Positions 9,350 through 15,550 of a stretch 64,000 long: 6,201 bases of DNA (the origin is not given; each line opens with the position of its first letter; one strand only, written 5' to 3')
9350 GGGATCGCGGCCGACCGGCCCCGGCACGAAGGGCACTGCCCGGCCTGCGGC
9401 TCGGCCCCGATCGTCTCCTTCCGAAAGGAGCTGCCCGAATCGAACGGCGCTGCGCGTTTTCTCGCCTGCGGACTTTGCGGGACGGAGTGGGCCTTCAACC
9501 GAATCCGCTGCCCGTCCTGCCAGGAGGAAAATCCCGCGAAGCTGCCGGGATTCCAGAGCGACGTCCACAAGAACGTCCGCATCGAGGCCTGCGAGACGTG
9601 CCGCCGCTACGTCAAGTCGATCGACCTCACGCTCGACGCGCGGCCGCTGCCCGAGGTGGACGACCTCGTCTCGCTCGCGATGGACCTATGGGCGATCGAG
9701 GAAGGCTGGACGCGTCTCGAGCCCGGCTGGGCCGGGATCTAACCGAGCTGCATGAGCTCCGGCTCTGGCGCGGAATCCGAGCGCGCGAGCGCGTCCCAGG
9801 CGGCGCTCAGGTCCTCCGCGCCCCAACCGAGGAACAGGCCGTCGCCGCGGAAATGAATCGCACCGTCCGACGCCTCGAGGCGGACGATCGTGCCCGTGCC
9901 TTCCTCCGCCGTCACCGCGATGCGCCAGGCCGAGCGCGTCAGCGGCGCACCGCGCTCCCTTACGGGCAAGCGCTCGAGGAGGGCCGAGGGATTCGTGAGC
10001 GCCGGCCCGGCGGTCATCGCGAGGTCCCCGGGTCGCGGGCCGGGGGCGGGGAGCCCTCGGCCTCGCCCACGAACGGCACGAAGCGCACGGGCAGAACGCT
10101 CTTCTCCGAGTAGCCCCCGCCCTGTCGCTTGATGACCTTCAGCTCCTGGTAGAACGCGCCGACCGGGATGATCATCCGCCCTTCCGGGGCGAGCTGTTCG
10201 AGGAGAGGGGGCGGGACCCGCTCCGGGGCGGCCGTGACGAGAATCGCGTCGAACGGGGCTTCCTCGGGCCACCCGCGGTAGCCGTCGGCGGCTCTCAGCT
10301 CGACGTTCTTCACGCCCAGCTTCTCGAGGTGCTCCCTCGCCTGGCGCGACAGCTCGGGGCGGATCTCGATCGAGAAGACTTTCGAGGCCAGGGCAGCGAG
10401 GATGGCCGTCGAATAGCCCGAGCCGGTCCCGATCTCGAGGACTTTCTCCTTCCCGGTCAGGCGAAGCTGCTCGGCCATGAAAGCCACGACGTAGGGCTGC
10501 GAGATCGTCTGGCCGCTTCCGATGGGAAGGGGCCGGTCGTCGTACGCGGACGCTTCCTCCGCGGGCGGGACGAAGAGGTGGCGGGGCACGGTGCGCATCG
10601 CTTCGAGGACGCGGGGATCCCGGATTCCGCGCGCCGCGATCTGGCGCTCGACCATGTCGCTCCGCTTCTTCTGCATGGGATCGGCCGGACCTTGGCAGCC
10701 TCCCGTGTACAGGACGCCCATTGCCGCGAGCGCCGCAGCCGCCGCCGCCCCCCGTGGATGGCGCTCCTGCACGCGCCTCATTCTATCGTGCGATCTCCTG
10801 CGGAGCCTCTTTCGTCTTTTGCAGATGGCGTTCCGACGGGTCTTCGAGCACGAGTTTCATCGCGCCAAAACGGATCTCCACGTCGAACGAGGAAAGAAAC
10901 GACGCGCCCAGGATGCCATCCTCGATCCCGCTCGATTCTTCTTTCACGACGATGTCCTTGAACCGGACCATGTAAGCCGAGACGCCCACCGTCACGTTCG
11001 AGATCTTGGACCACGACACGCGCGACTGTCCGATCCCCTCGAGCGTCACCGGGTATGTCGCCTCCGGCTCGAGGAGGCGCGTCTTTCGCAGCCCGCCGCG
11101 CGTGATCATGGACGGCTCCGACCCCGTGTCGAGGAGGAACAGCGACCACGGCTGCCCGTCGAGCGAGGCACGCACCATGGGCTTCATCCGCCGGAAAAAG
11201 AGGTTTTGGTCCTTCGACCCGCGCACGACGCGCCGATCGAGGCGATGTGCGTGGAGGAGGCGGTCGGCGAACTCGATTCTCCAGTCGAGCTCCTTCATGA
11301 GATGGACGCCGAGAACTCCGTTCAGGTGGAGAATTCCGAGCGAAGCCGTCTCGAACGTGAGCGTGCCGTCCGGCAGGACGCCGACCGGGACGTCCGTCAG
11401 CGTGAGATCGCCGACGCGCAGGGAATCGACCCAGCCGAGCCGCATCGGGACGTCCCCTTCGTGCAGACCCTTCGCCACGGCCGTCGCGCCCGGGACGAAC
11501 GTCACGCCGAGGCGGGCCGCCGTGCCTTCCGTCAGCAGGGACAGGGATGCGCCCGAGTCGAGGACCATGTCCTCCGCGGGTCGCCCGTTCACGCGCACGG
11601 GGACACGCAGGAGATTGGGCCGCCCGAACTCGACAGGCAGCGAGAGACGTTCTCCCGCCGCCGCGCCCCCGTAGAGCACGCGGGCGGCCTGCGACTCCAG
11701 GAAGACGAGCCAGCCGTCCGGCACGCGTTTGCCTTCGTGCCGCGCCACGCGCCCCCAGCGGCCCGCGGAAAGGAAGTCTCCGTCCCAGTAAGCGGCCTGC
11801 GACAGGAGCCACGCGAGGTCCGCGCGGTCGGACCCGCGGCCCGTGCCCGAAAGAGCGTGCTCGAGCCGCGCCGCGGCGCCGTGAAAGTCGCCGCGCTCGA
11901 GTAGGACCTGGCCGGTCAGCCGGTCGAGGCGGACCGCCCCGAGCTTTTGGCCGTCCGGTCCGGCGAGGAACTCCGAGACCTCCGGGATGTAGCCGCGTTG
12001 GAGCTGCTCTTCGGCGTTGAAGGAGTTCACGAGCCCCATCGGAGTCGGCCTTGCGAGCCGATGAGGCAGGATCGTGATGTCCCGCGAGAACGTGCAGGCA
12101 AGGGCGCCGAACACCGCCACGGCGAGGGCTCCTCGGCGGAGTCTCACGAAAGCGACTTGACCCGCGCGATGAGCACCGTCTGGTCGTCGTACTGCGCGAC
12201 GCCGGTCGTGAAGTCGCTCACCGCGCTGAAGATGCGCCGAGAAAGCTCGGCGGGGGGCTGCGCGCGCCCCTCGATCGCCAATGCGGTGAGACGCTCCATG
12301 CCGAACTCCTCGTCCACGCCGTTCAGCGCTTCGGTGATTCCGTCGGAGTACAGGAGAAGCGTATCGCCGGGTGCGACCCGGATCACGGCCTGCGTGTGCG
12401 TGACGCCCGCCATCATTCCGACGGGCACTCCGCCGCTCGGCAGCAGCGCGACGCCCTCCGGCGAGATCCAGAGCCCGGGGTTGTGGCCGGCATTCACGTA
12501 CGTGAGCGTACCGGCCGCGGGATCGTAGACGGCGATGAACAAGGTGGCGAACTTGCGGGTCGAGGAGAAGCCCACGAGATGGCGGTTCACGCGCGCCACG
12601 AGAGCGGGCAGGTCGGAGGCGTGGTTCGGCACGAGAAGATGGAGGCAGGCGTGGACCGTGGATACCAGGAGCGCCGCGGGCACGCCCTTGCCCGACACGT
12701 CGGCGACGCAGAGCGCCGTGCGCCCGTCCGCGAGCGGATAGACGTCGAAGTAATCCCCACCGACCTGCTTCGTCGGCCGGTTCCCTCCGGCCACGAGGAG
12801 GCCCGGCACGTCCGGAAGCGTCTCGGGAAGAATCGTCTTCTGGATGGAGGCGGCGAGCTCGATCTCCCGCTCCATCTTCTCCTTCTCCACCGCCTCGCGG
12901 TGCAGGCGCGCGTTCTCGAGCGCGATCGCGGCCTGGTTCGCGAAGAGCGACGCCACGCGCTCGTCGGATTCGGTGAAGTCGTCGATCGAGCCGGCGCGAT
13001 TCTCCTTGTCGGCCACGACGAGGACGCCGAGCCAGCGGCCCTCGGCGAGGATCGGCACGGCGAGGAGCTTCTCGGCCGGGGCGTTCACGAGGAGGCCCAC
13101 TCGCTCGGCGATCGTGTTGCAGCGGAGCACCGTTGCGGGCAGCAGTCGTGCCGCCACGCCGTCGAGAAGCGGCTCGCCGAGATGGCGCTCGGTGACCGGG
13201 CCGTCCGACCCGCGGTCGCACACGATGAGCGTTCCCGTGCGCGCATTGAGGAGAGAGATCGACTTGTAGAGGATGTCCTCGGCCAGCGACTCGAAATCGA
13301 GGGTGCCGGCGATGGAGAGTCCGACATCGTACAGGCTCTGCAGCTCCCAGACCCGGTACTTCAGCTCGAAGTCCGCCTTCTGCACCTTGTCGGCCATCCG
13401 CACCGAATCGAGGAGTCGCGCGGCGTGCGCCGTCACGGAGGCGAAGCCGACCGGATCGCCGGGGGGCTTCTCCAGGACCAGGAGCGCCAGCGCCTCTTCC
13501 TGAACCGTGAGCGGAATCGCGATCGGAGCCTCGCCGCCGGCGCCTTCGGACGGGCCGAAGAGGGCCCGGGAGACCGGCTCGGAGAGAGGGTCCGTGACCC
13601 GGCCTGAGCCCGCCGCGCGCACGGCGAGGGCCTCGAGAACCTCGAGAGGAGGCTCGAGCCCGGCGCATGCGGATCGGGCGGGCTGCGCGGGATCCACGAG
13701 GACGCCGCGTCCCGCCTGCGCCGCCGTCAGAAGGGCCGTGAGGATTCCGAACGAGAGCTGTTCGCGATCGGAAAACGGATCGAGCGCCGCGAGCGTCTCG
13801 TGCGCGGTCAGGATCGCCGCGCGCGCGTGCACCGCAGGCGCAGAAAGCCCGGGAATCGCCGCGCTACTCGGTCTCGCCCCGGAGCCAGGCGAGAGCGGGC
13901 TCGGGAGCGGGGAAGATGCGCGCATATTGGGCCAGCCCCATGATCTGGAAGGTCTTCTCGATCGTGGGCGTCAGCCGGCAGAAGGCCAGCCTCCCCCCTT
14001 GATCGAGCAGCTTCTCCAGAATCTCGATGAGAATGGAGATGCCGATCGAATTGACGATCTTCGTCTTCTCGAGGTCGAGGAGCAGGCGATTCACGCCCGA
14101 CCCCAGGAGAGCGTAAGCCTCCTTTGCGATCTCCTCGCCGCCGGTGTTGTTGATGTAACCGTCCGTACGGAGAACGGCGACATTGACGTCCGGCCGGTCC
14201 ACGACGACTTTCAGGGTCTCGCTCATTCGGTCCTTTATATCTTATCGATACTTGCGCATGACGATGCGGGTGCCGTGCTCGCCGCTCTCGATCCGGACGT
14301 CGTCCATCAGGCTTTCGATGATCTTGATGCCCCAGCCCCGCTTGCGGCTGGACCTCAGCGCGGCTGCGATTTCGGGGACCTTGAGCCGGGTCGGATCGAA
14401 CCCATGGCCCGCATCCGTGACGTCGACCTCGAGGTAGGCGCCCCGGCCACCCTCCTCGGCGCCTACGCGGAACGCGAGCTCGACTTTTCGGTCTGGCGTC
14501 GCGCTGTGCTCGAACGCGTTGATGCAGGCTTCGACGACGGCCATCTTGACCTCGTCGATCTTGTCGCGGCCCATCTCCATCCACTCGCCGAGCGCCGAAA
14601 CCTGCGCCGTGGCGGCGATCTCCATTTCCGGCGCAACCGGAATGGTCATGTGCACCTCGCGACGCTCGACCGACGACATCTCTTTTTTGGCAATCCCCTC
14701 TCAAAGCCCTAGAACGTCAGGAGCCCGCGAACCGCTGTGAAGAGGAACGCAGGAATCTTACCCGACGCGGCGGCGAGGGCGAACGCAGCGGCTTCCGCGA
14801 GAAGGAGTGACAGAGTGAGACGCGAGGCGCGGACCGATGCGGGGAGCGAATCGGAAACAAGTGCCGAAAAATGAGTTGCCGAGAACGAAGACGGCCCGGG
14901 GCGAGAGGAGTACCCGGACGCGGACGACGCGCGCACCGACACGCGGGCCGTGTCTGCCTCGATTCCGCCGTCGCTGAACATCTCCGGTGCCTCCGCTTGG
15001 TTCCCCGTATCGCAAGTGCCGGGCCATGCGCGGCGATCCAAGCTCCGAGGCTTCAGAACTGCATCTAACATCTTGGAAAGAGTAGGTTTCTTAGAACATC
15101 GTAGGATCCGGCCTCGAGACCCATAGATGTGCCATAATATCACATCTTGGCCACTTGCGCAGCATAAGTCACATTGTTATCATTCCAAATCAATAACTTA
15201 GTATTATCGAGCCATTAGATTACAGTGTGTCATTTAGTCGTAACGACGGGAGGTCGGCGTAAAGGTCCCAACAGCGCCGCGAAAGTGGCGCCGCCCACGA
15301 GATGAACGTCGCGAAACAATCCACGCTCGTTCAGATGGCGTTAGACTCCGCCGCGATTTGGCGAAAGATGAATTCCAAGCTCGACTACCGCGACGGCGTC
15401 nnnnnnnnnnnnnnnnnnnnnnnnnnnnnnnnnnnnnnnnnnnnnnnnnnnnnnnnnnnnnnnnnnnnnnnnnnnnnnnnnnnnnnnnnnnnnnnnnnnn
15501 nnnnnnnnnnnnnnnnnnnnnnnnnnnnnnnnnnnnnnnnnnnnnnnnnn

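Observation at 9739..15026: Sigma-54-type promoter driving a partner-switching module with no sigma factor, translationally coupled to a secreted protease and an exported Pcm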

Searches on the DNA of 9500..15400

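Call 56: search_rna_families(source=window, start=9500, end=15400, threshold=evalue, max_evalue=1)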
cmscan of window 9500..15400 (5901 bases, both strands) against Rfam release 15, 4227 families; matches with E-value up to 1: 0.
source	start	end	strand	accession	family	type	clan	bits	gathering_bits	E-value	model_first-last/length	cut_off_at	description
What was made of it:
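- Tried and rejected: Rfam found nothing in 9500-15400 (call 56).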
